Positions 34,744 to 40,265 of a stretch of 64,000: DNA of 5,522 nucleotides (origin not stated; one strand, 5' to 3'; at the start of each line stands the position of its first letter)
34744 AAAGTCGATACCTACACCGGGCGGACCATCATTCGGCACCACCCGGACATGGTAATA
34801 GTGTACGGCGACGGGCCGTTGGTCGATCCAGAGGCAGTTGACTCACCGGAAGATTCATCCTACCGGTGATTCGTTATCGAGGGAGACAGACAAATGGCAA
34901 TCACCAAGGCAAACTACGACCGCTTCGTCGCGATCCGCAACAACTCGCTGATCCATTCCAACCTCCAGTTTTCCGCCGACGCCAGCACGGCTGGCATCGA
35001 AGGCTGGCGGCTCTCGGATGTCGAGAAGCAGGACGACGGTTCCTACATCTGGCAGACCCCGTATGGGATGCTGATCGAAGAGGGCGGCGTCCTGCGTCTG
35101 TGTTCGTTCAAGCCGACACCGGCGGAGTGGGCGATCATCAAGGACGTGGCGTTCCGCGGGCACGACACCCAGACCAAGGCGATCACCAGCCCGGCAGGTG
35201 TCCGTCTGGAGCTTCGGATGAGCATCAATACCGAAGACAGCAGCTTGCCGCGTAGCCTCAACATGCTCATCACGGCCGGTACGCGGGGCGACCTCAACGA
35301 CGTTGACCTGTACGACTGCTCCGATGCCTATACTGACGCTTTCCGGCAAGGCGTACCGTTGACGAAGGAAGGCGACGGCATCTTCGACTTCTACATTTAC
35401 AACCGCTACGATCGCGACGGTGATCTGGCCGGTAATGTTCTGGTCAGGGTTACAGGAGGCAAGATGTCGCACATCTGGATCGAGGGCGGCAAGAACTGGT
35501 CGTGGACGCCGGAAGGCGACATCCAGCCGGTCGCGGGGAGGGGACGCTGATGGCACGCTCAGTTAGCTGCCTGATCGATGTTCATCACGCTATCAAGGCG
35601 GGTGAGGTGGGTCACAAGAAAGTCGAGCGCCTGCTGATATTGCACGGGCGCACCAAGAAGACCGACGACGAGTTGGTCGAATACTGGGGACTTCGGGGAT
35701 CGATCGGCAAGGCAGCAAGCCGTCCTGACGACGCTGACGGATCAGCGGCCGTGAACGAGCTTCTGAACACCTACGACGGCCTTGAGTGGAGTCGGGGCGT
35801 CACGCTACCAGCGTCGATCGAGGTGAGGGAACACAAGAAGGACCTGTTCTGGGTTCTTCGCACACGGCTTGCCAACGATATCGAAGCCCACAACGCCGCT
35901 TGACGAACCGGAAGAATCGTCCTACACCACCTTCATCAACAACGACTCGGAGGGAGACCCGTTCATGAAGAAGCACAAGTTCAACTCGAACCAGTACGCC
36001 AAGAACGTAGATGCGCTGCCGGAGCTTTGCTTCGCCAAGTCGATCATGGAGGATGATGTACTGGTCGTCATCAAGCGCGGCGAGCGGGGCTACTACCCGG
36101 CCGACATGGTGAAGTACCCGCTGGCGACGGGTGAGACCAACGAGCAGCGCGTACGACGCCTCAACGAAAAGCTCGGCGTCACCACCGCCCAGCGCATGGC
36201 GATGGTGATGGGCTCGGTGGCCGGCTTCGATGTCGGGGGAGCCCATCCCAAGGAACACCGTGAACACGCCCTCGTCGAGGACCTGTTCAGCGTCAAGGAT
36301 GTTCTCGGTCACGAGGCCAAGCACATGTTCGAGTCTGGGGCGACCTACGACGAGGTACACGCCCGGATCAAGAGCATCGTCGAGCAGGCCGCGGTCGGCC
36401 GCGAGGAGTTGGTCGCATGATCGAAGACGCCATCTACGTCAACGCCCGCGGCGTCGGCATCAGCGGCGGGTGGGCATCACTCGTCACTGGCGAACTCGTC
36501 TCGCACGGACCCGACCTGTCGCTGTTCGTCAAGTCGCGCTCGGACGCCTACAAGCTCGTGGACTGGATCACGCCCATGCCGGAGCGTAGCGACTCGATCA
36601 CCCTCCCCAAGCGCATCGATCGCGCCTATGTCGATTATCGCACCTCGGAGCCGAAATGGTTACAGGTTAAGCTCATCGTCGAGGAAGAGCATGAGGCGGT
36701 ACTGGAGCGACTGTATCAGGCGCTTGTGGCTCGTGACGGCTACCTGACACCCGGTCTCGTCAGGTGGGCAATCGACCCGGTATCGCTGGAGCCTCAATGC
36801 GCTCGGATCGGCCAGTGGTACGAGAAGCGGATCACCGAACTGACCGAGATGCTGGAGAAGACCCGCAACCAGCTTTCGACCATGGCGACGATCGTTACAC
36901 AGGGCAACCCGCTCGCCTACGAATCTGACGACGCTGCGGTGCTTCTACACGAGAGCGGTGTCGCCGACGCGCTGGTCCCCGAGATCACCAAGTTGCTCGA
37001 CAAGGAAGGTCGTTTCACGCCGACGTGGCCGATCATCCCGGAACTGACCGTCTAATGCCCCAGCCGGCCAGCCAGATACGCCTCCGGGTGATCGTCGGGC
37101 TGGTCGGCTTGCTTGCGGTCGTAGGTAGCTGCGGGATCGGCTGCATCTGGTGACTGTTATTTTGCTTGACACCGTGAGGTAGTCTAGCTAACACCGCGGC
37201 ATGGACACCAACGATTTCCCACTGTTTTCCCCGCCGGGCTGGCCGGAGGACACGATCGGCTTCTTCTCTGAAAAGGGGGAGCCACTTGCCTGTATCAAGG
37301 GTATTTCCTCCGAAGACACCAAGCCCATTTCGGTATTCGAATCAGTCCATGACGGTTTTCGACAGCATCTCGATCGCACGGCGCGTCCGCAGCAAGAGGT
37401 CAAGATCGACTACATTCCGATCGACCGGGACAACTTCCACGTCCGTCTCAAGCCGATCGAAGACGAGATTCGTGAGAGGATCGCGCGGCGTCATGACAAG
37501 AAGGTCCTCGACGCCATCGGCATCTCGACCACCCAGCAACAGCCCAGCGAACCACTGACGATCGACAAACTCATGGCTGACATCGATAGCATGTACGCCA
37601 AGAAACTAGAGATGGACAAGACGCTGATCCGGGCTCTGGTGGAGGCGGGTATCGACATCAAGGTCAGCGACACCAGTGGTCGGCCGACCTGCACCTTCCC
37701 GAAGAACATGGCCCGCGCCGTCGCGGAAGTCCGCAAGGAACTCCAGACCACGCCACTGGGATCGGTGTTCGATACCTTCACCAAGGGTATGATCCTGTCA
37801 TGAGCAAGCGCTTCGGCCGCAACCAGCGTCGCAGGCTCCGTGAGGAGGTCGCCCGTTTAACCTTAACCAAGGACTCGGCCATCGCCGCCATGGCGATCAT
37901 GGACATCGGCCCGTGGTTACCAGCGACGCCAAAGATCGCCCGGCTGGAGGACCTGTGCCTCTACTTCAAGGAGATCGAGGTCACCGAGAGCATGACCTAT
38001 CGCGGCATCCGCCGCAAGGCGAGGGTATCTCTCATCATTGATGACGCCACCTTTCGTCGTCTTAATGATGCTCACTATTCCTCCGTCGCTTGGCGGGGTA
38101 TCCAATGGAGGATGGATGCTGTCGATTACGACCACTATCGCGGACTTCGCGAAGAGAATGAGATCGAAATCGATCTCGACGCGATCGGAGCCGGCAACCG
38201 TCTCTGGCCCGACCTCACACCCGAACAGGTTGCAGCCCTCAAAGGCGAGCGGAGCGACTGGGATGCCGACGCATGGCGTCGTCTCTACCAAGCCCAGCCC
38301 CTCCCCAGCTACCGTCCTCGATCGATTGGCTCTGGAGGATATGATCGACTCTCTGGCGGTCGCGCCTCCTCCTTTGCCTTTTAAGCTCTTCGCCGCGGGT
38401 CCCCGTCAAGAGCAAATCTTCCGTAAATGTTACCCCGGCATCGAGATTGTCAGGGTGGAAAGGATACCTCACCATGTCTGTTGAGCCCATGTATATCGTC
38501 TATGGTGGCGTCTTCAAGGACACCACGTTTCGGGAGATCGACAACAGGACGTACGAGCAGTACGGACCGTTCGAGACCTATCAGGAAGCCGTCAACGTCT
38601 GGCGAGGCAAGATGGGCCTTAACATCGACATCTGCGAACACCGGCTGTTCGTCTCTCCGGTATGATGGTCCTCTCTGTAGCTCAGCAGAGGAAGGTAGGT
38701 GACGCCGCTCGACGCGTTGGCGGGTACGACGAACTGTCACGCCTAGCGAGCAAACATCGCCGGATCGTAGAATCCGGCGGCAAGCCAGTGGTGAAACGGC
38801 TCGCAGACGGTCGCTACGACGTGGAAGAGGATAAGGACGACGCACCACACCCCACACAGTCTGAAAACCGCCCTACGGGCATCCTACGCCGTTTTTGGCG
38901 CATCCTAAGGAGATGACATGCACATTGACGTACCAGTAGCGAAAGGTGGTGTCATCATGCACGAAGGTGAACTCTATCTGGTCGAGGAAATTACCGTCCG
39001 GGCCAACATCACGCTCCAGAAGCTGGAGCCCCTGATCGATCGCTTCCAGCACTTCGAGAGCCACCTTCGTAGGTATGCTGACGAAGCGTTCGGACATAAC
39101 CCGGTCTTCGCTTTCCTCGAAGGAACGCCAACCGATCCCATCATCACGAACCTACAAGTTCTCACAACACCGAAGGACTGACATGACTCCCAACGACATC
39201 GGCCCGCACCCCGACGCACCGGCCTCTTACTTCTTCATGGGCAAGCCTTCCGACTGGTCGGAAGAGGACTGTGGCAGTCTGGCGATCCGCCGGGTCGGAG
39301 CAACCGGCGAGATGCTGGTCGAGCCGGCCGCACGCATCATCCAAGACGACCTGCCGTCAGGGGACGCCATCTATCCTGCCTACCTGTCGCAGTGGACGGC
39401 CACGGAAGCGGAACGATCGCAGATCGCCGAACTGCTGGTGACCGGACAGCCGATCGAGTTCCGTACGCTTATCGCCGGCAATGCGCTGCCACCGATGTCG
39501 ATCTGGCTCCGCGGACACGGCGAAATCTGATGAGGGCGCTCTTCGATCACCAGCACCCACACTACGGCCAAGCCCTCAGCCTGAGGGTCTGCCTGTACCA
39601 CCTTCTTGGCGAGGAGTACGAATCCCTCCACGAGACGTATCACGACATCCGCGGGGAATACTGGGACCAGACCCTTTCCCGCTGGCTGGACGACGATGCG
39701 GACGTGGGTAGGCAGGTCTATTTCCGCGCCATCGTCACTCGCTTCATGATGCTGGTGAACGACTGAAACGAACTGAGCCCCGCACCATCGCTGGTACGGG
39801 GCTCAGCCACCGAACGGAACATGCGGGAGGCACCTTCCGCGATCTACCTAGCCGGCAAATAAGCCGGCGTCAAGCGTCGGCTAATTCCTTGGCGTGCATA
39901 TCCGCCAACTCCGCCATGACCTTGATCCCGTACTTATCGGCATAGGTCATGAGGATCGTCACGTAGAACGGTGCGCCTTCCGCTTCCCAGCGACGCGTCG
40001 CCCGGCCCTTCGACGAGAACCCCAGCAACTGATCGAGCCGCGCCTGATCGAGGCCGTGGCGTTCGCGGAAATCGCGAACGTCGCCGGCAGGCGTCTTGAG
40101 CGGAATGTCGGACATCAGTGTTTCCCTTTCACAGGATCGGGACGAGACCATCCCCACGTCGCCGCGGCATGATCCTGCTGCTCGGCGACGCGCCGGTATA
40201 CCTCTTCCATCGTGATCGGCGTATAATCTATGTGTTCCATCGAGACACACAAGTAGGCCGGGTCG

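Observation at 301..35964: Thirteen copies of a ~60-bp promoter-leader cassette with a near-invariant spacer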

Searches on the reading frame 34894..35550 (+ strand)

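Call 47: search_protein_families(library=phrogs, max_evalue=0.01, proteins=[window:34894-35550:+])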
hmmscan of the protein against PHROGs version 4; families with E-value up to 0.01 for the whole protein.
window:34894-35550:+ (218 aa): 1 family
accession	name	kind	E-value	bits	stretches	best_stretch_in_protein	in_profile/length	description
phrog_19710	-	unknown function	6.7e-14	53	1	72-192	5-110/124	-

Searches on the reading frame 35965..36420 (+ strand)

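Call 47: search_protein_families(library=phrogs, max_evalue=0.01, proteins=[window:35965-36420:+])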
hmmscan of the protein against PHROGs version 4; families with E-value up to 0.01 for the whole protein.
window:35965-36420:+ (151 aa): 1 family
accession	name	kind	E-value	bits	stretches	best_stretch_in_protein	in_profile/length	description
phrog_10280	-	unknown function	2.1e-19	70.4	1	10-100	3-85/96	-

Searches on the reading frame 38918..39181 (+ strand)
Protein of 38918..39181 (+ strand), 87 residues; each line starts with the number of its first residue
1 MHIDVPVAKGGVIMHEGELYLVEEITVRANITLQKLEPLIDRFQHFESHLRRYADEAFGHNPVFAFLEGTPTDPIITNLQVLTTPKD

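Call 41: search_protein_families(library=pfam, max_evalue=1, proteins=[window:38918-39181:+])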
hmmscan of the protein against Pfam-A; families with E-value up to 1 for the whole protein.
window:38918-39181:+ (87 aa): 1 family
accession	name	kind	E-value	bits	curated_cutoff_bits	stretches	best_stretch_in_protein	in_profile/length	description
PF08207.18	EFP_N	-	0.077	13.4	23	1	9-26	7-24/58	Elongation factor P (EF-P) KOW-like domain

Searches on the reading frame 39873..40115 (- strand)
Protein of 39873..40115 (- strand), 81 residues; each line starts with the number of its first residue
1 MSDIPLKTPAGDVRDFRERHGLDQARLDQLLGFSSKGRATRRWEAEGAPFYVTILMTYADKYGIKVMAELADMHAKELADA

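Call 46: search_solved_structures(query=window:39873-40115:-, max_evalue=10, show_alignments=2)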
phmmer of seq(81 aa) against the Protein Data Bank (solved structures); distinct sequences matched with E-value up to 10: 1.
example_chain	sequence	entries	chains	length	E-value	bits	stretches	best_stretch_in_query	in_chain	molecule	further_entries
9vt3_A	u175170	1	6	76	0.22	15.3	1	8-45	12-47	Aca3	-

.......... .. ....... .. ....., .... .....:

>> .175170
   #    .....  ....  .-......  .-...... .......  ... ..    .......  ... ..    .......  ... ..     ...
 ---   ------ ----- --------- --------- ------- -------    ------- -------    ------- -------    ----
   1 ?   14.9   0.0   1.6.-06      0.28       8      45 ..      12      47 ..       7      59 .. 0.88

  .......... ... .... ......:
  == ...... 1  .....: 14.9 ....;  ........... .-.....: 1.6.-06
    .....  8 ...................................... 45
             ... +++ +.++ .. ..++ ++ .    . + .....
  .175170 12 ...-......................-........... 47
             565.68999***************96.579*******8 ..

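Call 47: search_protein_families(library=phrogs, max_evalue=0.01, proteins=[window:39873-40115:-])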
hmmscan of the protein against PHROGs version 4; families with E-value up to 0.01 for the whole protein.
seq(81 aa): 0 families

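Call 48: find_homologous_proteins(query=window:39873-40115:-, max_evalue=0.001)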
Query seq(81 aa) (81 aa): 33 proteins with E <= 0.001 among 34 candidates.
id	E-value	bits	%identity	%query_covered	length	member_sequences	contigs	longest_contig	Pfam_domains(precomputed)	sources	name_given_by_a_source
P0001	1.2e-46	173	100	100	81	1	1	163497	-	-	-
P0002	8.4e-28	114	76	84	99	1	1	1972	-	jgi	jgi:hypothetical protein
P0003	1.5e-25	106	65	100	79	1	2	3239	-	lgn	-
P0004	2.7e-25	106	76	81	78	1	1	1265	-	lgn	-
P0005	3.4e-25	105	74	89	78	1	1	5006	-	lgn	-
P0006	4.9e-25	105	74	90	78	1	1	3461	-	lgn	-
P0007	2.2e-24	103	72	88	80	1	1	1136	-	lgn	-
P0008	2.6e-24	102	72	84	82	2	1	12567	-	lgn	-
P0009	3.0e-24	102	72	84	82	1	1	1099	-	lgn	-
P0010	8.0e-24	101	70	83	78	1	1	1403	-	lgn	-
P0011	2.0e-23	100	68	81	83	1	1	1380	-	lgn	-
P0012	2.2e-23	100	72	79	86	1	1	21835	-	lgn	-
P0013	2.4e-23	99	73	81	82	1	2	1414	-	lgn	-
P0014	3.3e-23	99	70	90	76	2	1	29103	-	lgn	-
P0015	1.1e-22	97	72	80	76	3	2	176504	-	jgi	jgi:hypothetical protein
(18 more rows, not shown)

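Call 55: predict_structure(alignment_id=A1)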
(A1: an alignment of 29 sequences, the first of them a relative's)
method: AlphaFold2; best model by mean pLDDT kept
length: 81 residues; sequences in the alignment: 29
mean_pLDDT: 92.3   pTM: 0.78
mean pLDDT of the five models: 92.3, 92.2, 92.0, 91.3, 88.4
residues with pLDDT >= 90: 70; 70-90: 6; 50-70: 4; < 50: 1
segments of 3 or more residues with pLDDT < 50: none
pLDDT, mean of each block of 10 residues (from residue 1): 77 98 96 94 96 95 93 90 84
secondary structure, 60 per line:
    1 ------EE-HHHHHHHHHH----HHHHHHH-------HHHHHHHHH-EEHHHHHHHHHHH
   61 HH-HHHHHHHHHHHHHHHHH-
elements in order: H10-19 H24-30 H38-46 H50-62 H64-80

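Call 62: fold_search(model_id=the predicted structure, library=pdb)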
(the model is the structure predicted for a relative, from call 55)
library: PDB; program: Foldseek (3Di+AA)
matches with E <= 10: 188; with E <= 0.001: 0
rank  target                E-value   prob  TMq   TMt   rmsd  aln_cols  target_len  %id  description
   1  5j9i_C                4.1e-02  1.00  0.61  0.70   2.3        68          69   18  Crystal structure of the HigA2 antitoxin C-terminal domain (released 2017-04-05)
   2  5j9i_B                6.5e-02  1.00  0.64  0.74   2.2        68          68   19  Crystal structure of the HigA2 antitoxin C-terminal domain (released 2017-04-05)
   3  8a0x_A                1.0e-01  0.99  0.63  0.51   4.8        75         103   15  Crystal structure of the HigB2-HigA2 tetramer in complex with operator DNA (released 2023-05-03)
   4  5j9i_A                1.1e-01  0.99  0.62  0.72   2.3        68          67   19  Crystal structure of the HigA2 antitoxin C-terminal domain (released 2017-04-05)
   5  5jaa_A                1.3e-01  0.99  0.64  0.52   3.6        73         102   18  Crystal structure of the HigBA2 toxin-antitoxin complex (released 2017-04-05)
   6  5jaa_B                1.3e-01  0.99  0.63  0.52   4.0        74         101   18  Crystal structure of the HigBA2 toxin-antitoxin complex (released 2017-04-05)
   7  8qnl_A                1.3e-01  0.69  0.47  0.32  10.3        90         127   21  Structure of the toxin-antitoxin NatRT complex from Pseudomonas aeruginosa (released 2024-10-02)
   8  8qnl_B                2.1e-01  0.75  0.47  0.35   9.0        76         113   22  Structure of the toxin-antitoxin NatRT complex from Pseudomonas aeruginosa (released 2024-10-02)
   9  8qnq_A                2.3e-01  0.63  0.44  0.30   9.1        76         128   22  Structure of the toxin-antitoxin NatRT complex from Pseudomonas aeruginosa. NatTE29D mutant (released 2024-10-02)
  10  5j9i_E                2.6e-01  0.97  0.63  0.75   1.9        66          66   17  Crystal structure of the HigA2 antitoxin C-terminal domain (released 2017-04-05)
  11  5j9i_G                3.4e-01  0.96  0.63  0.76   1.9        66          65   17  Crystal structure of the HigA2 antitoxin C-terminal domain (released 2017-04-05)
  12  8qnq_B                3.4e-01  0.60  0.44  0.33   7.6        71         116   22  Structure of the toxin-antitoxin NatRT complex from Pseudomonas aeruginosa. NatTE29D mutant (released 2024-10-02)
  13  3fmy                  4.4e-01  0.93  0.56  0.67   2.2        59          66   17  Structure of the C-terminal domain of the E. coli protein MQSA (YgiT/b3021) (released 2010-01-12)
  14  2ef8_B                5.0e-01  0.54  0.48  0.47   8.2        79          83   13  Crystal structure of C.EcoT38IS (released 2008-02-26)
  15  7c0g_A                6.1e-01  0.63  0.47  0.52   4.4        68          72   22  Aca1 in complex with 14bp palindromic DNA target (released 2021-05-05)
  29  2r1j_L                1.1e+00  0.77  0.42  0.51   2.8        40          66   25  Crystal Structure of the P22 c2 Repressor protein in complex with the synthetic operator 9T (released 2008-04-29)
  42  3jxb_C                1.9e+00  0.60  0.42  0.50   2.7        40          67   25  Crystal structure of the P22 c2 repressor protein in complex with synthetic operator 9C (released 2010-01-19)
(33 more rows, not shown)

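Call 65: search_protein_families(library=ncbifam, max_evalue=0.1, proteins=[window:39873-40115:-])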
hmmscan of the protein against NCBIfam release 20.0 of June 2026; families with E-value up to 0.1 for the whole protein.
seq(81 aa): 2 families
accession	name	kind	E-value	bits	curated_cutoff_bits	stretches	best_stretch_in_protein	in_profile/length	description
TIGR03830.1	CxxCG_CxxCG_HTH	subfamily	0.055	13.3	61.8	1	12-48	69-103/127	type II TA system antitoxin MqsA family protein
TIGR03070.1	couple_hipB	subfamily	0.079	12.9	71.65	0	13-34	7-28/58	type II toxin-antitoxin system Y4mF family antitoxin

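Call 66: search_dna_similar(query=window:39873-40115:-, collection=phages, mode=protein, max_evalue=0.001, max_rows=20)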
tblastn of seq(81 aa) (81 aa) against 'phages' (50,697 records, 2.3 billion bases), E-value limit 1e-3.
Records with a match: 5; places in all: 5; records where one place covers at least 80% of the query: 3.
Best place of each record, by identity: 60-80% 1; <60% 4.
By first word of the organism name: Erythrobacter 2; Sphingobium 2; Citromicrobium 1.
By host as written in the record: Sphingobium sp. IP1 2; Erythrobacter sp. JL475 1; Erythrobacter sp. 1; Citromicrobium bathyomarinum JL1366 1.
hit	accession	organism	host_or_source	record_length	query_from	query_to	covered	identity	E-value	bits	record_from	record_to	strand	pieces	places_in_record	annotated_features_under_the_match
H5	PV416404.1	Erythrobacter phage XM05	Erythrobacter sp. JL475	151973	7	71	80%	76.9%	1e-26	105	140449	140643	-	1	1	hypothetical protein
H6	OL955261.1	Erythrobacter phage vB_EliS-L02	Erythrobacter sp.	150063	1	72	89%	55.4%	3e-19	85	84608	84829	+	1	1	putative metallo-phosphoesterase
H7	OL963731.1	Citromicrobium phage vB_CbaS-RXM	Citromicrobium bathyomarinum JL1366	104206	5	79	93%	39.0%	5e-8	53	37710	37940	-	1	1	hypothetical protein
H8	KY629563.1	Sphingobium phage Lacusarx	Sphingobium sp. IP1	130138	13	71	73%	48.3%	1e-9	58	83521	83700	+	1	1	sigA: RNA polymerase sigma factor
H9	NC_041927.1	Sphingobium phage Lacusarx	Sphingobium sp. IP1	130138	13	71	73%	48.3%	1e-9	58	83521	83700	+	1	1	sigA: RNA polymerase sigma factor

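Call 67: get_annotated_region(hit=H5, flank=20000)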
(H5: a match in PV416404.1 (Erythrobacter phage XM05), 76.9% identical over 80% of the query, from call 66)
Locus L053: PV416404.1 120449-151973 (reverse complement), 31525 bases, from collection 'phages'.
description: Erythrobacter phage XM05, complete genome.
organism: Erythrobacter phage XM05 (NCBI taxid 3413945)
taxonomy: Viruses
host: Erythrobacter sp. JL475; source: -; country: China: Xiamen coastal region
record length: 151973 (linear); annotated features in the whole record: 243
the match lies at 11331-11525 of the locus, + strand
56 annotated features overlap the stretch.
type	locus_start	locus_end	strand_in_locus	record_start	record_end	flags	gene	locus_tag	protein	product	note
CDS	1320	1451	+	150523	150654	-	-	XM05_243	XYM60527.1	hypothetical protein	-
CDS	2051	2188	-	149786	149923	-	-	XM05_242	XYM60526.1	hypothetical protein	-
CDS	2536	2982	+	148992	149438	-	-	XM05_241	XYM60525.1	HslV family peptidase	-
CDS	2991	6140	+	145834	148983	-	-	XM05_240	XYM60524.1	DNA primase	-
CDS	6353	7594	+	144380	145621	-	-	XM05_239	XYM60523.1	tRNA splicing ligase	-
CDS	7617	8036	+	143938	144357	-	-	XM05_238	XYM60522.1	protease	-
CDS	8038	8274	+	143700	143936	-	-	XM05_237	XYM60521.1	virion structural protein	-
CDS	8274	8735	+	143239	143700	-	-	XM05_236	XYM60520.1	replication initiation protein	-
CDS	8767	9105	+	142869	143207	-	-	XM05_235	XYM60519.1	hypothetical protein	-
CDS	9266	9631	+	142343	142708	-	-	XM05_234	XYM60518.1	hypothetical protein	-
CDS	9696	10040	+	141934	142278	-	-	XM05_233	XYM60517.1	hypothetical protein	-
CDS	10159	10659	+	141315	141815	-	-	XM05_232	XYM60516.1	hypothetical protein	-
CDS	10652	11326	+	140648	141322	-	-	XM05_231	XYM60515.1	phosphoesterase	-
CDS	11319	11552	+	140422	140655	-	-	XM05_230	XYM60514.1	hypothetical protein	-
CDS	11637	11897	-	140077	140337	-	-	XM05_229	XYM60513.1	hypothetical protein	-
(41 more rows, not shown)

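Call 68: get_annotated_region(hit=H6, flank=20000)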
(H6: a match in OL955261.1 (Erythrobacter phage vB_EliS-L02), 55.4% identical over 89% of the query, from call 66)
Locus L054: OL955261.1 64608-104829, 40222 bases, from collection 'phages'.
description: Erythrobacter phage vB_EliS-L02, complete genome.
organism: Erythrobacter phage vB_EliS-L02 (NCBI taxid 2909139)
taxonomy: Viruses; Duplodnaviria; Heunggongvirae; Uroviricota; Caudoviricetes
host: Erythrobacter sp.; source: -; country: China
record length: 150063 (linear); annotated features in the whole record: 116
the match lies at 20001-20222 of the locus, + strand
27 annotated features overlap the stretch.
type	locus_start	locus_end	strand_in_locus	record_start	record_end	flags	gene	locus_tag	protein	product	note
CDS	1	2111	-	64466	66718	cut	-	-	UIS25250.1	rIIA lysis inhibitor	-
CDS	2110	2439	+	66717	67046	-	-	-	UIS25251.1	hypothetical protein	-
CDS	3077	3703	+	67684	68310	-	-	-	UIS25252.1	tyrosine recombinase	-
CDS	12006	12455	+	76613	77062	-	-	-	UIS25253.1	proteasome subunit alpha/beta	-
CDS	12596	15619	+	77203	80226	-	-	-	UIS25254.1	hypothetical protein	-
CDS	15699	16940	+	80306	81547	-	-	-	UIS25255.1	RNA-splicing ligase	-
CDS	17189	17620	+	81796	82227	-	-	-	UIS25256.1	hypothetical protein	-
CDS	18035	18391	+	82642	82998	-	-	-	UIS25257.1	hypothetical protein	-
CDS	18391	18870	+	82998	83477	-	-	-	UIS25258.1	hypothetical protein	-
CDS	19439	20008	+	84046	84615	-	-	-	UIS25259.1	putative metallo-phosphoesterase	-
CDS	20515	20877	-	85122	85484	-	-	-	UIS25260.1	hypothetical protein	-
CDS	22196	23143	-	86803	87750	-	-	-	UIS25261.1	hypothetical protein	-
CDS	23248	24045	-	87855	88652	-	-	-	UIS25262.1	hypothetical protein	-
CDS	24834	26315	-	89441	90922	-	-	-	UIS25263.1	putative nicotinate phosphoribosyltransferase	-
CDS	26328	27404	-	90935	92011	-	-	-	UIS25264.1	bifunctional NMN adenylyltransferase/nudix hydrolase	-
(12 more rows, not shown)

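Call 69: get_annotated_region(hit=H7, flank=20000)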
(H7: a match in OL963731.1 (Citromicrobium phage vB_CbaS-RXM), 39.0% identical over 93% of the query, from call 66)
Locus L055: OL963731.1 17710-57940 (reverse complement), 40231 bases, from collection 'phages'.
description: Citromicrobium phage vB_CbaS-RXM, complete genome.
organism: Citromicrobium phage vB_CbaS-RXM (NCBI taxid 2909582)
taxonomy: Viruses; Duplodnaviria; Heunggongvirae; Uroviricota; Caudoviricetes
host: Citromicrobium bathyomarinum JL1366; source: sewage of a seafood market in a coastal city of China; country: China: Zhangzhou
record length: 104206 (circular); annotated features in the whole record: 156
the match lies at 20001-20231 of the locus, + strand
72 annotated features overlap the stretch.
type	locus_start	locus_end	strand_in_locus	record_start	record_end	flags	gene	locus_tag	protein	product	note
CDS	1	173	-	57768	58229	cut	-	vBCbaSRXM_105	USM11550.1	swarming motility protein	swarming motility protein YbiA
CDS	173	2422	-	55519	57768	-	-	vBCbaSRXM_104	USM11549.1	family A polymerase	-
CDS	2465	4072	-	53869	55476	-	-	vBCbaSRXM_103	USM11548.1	putative T5 A1-like protein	-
CDS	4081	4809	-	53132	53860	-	-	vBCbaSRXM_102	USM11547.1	type I restriction-modification system methyltransferase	-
CDS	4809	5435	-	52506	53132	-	-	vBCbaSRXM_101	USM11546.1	metal-dependent phosphohydrolase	-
CDS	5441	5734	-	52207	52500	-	-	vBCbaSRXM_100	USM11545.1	hypothetical protein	-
CDS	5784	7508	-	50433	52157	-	-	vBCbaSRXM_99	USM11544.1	RNA polymerase-associated protein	-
CDS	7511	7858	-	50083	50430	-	-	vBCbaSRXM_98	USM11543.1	hypothetical protein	-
CDS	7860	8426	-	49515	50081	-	-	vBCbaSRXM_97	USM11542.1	hypothetical protein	-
CDS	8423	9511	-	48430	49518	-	-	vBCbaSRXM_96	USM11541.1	protein rIIB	-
CDS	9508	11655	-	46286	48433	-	-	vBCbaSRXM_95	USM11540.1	RIIA protector from prophage-induced early lysis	-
CDS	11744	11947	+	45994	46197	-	-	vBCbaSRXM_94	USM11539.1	hypothetical protein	-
CDS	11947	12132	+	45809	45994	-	-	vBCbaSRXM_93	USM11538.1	hypothetical protein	-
CDS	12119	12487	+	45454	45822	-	-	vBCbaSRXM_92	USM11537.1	hypothetical protein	-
CDS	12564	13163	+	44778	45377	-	-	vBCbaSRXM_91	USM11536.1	tyrosine-type recombinase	-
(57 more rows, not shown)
